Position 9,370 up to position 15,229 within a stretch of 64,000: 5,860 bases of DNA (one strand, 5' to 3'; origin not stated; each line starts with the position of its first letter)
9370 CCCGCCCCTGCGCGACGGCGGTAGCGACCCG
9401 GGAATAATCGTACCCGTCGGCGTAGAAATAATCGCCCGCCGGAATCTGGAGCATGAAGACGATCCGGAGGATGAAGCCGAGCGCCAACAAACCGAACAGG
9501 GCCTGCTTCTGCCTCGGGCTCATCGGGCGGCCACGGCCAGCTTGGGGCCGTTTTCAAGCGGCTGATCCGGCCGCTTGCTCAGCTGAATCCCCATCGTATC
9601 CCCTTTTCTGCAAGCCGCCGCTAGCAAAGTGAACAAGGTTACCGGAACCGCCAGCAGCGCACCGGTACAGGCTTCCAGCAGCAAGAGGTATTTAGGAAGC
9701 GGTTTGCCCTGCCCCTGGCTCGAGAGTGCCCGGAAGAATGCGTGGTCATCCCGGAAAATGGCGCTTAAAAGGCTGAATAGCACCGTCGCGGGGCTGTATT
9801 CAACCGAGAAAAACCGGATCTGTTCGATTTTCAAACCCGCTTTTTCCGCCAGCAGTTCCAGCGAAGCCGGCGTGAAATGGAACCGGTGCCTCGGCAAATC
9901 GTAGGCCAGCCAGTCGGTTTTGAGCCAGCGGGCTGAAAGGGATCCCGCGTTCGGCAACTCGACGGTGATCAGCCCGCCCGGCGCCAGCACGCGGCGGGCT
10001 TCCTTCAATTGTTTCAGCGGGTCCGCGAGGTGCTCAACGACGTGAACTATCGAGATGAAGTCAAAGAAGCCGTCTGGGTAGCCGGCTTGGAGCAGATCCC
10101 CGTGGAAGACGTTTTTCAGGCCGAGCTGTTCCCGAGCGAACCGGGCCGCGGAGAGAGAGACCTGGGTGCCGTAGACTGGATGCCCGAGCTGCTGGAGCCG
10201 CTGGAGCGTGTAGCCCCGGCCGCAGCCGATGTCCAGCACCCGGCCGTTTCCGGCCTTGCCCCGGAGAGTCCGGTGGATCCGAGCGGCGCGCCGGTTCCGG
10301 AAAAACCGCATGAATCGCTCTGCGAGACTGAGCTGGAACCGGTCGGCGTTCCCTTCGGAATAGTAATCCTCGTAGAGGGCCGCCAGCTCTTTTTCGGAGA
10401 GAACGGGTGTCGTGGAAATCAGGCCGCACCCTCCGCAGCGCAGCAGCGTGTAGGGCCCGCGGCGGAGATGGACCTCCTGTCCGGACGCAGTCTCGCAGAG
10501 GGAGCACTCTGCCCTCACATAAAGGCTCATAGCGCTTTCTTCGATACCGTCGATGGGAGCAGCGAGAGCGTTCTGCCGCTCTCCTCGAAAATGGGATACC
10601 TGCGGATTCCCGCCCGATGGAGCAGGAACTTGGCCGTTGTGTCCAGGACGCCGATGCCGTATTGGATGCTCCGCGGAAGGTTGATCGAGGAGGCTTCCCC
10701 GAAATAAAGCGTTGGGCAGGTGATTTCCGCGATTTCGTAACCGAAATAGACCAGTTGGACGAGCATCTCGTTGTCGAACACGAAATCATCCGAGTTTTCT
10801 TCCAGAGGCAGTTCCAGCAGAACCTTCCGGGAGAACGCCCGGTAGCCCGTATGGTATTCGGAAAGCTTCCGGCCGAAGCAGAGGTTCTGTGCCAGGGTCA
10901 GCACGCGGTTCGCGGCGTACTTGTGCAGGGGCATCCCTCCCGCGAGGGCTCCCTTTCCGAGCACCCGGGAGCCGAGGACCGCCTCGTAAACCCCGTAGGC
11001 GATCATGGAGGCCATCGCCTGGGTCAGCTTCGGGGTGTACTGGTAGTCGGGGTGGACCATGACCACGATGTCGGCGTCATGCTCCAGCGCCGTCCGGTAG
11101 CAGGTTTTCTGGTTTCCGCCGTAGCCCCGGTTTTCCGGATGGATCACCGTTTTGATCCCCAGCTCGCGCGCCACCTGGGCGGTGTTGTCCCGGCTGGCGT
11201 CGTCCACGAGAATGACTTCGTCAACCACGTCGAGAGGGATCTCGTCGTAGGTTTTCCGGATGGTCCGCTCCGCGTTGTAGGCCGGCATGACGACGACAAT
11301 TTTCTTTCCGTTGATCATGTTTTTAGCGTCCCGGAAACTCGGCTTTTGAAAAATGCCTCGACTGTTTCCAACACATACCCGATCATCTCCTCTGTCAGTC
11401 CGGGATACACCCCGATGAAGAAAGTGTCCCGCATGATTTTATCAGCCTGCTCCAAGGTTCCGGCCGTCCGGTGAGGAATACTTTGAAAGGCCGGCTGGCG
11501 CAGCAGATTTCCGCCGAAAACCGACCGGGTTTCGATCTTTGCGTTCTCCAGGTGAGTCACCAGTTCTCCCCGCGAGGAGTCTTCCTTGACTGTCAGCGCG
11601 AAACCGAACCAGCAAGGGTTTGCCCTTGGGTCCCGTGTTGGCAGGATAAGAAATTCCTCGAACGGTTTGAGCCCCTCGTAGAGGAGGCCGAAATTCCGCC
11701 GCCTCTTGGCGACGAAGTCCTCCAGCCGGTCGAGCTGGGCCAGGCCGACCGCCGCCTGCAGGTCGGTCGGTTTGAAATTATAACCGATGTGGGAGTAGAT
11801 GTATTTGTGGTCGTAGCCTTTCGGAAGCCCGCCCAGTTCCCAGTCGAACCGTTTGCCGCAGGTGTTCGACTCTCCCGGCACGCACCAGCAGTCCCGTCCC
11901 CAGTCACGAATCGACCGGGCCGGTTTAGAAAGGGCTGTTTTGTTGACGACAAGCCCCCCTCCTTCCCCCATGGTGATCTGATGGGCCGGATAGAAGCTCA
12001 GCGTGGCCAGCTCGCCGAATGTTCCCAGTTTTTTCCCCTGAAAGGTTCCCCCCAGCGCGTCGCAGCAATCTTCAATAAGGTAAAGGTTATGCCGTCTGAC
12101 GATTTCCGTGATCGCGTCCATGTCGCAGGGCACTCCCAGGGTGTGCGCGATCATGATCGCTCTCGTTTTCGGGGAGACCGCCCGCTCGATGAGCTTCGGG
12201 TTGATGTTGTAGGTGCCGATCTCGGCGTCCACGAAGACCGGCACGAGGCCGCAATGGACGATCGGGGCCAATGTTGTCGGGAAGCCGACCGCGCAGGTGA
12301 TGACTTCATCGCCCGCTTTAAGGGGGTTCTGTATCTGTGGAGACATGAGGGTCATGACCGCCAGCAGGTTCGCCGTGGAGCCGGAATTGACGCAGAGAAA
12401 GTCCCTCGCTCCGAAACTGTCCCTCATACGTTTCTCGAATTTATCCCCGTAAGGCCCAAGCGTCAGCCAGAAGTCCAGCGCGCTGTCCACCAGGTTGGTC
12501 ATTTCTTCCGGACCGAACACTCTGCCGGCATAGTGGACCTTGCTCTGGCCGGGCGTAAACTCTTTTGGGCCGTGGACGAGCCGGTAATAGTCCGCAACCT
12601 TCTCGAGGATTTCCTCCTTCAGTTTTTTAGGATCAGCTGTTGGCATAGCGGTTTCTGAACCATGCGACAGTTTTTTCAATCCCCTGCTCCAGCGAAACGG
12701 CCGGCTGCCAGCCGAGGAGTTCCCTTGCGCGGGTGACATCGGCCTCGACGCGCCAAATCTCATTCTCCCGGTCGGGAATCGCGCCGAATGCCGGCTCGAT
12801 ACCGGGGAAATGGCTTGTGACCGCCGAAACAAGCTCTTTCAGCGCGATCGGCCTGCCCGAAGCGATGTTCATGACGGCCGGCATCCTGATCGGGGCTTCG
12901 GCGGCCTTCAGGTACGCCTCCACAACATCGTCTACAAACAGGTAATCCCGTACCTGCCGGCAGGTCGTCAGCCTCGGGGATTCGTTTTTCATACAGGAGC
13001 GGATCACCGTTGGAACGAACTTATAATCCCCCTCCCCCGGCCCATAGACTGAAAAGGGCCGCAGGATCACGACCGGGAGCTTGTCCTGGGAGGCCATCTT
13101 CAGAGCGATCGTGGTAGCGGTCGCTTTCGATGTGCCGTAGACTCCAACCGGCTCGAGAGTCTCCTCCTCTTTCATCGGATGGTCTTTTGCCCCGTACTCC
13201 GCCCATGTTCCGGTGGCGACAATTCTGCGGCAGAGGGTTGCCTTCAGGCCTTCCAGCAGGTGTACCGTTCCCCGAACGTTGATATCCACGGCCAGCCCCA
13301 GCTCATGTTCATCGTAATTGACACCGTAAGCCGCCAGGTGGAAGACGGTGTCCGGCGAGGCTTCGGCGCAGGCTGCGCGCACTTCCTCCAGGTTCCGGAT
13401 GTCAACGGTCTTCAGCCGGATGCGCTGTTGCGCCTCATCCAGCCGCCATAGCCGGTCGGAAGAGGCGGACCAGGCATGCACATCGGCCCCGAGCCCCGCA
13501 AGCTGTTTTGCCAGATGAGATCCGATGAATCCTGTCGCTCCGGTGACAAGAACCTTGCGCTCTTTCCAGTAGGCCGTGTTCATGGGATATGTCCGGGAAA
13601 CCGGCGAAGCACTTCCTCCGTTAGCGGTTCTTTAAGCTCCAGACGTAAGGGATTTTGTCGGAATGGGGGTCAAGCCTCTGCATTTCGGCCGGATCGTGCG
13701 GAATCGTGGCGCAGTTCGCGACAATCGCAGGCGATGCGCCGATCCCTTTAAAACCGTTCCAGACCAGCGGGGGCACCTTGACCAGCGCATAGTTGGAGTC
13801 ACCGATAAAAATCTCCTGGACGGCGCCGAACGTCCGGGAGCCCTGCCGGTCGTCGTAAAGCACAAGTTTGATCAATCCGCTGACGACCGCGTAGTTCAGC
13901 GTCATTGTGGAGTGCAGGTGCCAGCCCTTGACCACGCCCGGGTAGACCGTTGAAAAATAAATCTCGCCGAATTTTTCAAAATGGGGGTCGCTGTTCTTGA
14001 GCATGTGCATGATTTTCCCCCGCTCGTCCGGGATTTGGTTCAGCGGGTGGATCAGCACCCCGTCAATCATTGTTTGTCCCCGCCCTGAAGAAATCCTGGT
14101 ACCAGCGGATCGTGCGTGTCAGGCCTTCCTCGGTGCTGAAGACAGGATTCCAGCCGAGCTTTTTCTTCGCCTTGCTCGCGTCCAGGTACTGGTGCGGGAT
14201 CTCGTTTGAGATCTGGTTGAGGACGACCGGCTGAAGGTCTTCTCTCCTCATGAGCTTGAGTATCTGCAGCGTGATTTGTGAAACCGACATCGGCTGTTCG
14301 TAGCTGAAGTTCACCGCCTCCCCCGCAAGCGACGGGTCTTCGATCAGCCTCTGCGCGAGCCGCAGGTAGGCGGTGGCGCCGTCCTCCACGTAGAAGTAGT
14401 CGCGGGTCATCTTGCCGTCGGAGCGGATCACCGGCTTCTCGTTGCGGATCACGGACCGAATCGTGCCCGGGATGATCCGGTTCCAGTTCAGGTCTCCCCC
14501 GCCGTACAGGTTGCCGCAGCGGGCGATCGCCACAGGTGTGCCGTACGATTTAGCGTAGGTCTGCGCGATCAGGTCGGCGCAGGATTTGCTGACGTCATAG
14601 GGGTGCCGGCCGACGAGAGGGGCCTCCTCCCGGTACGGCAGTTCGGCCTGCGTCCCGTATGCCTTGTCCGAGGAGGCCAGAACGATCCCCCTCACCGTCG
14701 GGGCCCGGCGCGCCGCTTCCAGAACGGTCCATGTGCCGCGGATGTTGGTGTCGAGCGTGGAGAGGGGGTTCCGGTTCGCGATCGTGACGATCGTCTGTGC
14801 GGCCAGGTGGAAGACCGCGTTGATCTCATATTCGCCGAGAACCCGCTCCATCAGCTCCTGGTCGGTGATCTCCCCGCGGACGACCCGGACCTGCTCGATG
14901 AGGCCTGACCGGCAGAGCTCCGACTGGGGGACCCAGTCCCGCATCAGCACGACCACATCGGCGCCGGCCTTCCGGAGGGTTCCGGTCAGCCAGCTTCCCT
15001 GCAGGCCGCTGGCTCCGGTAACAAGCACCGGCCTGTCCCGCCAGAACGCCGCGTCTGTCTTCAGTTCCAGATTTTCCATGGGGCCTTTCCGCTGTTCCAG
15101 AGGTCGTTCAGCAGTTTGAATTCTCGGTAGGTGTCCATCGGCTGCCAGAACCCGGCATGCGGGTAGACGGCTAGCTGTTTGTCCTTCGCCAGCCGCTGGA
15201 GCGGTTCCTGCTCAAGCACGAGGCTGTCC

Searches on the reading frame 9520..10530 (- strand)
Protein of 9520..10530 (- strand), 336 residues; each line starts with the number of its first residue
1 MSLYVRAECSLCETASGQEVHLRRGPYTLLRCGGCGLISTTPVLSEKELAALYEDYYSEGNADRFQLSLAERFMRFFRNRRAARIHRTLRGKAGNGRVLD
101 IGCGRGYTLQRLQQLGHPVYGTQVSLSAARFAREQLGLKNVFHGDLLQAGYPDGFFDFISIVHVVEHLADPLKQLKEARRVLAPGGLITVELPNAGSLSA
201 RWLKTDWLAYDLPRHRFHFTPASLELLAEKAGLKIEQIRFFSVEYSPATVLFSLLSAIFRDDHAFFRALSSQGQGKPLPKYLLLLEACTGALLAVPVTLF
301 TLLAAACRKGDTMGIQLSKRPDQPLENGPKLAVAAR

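Call 5: search_protein_families(library=pfam, proteins=[window:9520-10530:-], max_evalue=0.01)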
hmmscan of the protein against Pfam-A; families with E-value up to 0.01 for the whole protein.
window:9520-10530:- (336 aa): 9 families
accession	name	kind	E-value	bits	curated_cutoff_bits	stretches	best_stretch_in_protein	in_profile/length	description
PF13489.12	Methyltransf_23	-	2.6e-26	92.8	27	1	78-237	5-163/164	Methyltransferase domain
PF08241.18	Methyltransf_11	-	2.4e-19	70.2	21.2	1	99-188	1-93/95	Methyltransferase domain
PF13649.12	Methyltransf_25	-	3.2e-14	53.8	27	1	98-186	1-97/97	Methyltransferase domain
PF08242.18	Methyltransf_12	-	9.7e-13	49.1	30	1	99-188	1-98/98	Methyltransferase domain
PF13847.12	Methyltransf_31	-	1.1e-11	45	27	1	95-199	4-114/145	Methyltransferase domain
PF07021.18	MetW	-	5.7e-06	26.5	21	1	96-202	15-119/193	Methionine biosynthesis protein MetW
PF01209.24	Ubie_methyltran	-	9.2e-05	22.3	20.1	1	86-190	40-151/233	ubiE/COQ5 methyltransferase family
PF05219.18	DREV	-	0.002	17.8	26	1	95-192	95-188/265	DREV methyltransferase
PF02353.26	CMAS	-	0.0044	16.8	27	1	85-190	54-164/273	Mycolic acid cyclopropane synthetase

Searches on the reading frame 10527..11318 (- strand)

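Call 48: search_protein_families(library=pfam, proteins=[window:10527-11318:-], max_evalue=0.1)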
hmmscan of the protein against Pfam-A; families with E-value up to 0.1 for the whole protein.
window:10527-11318:- (263 aa): 2 families
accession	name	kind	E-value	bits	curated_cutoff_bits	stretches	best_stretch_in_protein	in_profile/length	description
PF00535.33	Glycos_transf_2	-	1.1e-19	71.5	23.3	1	9-167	2-164/168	Glycosyl transferase family 2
PF13704.12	Glyco_tranf_2_4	-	0.032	15.2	27.5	1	31-87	17-77/98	Glycosyl transferase family 2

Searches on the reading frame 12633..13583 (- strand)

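Call 48: search_protein_families(library=pfam, proteins=[window:12633-13583:-], max_evalue=0.1)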
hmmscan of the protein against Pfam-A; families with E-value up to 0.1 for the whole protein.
window:12633-13583:- (316 aa): 13 families
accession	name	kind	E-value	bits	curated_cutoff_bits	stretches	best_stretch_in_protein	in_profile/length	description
PF01370.27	Epimerase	-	2.1e-50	171.8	20.9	1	11-241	1-240/240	NAD dependent epimerase/dehydratase family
PF16363.11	GDP_Man_Dehyd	-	2.6e-43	149.2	27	1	12-305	1-332/332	GDP-mannose 4,6 dehydratase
PF01073.25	3Beta_HSD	-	1.4e-18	67.3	22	1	12-230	1-231/280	3-beta hydroxysteroid dehydrogenase/isomerase family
PF04321.23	RmlD_sub_bind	-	5.9e-18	65.4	27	1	10-206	2-176/287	RmlD substrate binding domain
PF07993.18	NAD_binding_4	-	7.7e-12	45.3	20.1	2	76-223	88-257/258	Male sterility protein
PF02719.21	Polysacc_synt_2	-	8e-12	45.4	20.2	1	11-254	1-242/293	Polysaccharide biosynthesis protein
PF13460.12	NAD_binding_10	-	1.1e-08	35.6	27.2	1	15-190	1-157/184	NAD(P)H-binding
PF00106.31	adh_short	-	1.1e-06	28.7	26.6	1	10-75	2-71/195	short chain dehydrogenase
PF08659.16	KR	-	0.0026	18.2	22.6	1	11-78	3-78/180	KR domain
PF13561.12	adh_short_C2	-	0.0038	17.3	27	1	20-115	8-117/236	Enoyl-(Acyl carrier protein) reductase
PF02826.25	2-Hacid_dh_C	-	0.041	13.7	25.1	0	8-44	36-71/178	D-isomer specific 2-hydroxyacid dehydrogenase, NAD binding domain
PF01262.27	AlaDh_PNT_C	-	0.048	13.5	23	1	9-67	29-88/214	Alanine dehydrogenase/PNT, C-terminal domain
PF05368.20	NmrA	-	0.097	12.7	27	0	8-38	2-32/298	NmrA-like family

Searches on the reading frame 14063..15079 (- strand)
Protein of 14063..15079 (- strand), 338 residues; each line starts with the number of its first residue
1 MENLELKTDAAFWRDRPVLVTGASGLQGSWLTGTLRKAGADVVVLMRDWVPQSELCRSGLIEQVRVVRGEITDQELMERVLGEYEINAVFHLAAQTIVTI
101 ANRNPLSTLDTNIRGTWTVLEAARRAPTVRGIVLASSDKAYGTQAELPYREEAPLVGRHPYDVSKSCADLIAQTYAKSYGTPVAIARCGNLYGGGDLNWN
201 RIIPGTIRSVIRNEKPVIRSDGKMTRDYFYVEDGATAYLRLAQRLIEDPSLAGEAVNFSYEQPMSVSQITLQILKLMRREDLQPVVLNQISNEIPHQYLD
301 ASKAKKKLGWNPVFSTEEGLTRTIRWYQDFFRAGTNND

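Call 48: search_protein_families(library=pfam, proteins=[window:14063-15079:-], max_evalue=0.1)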
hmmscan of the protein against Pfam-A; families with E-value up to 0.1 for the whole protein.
window:14063-15079:- (338 aa): 10 families
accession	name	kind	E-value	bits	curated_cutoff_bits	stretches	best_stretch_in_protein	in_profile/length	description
PF16363.11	GDP_Man_Dehyd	-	2.2e-49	169.1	27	1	19-322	1-331/332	GDP-mannose 4,6 dehydratase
PF01370.27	Epimerase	-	3.8e-48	164.4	20.9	1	18-245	1-228/240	NAD dependent epimerase/dehydratase family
PF02719.21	Polysacc_synt_2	-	1.2e-18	67.8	20.2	1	18-236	1-211/293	Polysaccharide biosynthesis protein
PF01073.25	3Beta_HSD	-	4.4e-12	46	22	1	19-276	1-267/280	3-beta hydroxysteroid dehydrogenase/isomerase family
PF04321.23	RmlD_sub_bind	-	2.8e-10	40.2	27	1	18-285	3-241/287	RmlD substrate binding domain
PF07993.18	NAD_binding_4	-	3.9e-08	33.2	20.1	1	60-193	59-209/258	Male sterility protein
PF05368.20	NmrA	-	1.9e-07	31.5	27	1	17-83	4-69/298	NmrA-like family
PF08659.16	KR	-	0.00084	19.7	22.6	1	18-147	3-147/180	KR domain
PF13460.12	NAD_binding_10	-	0.001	19.4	27.2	1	22-144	1-105/184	NAD(P)H-binding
PF00378.25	ECH_1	-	0.037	13.8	27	0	98-145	9-57/251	Enoyl-CoA hydratase/isomerase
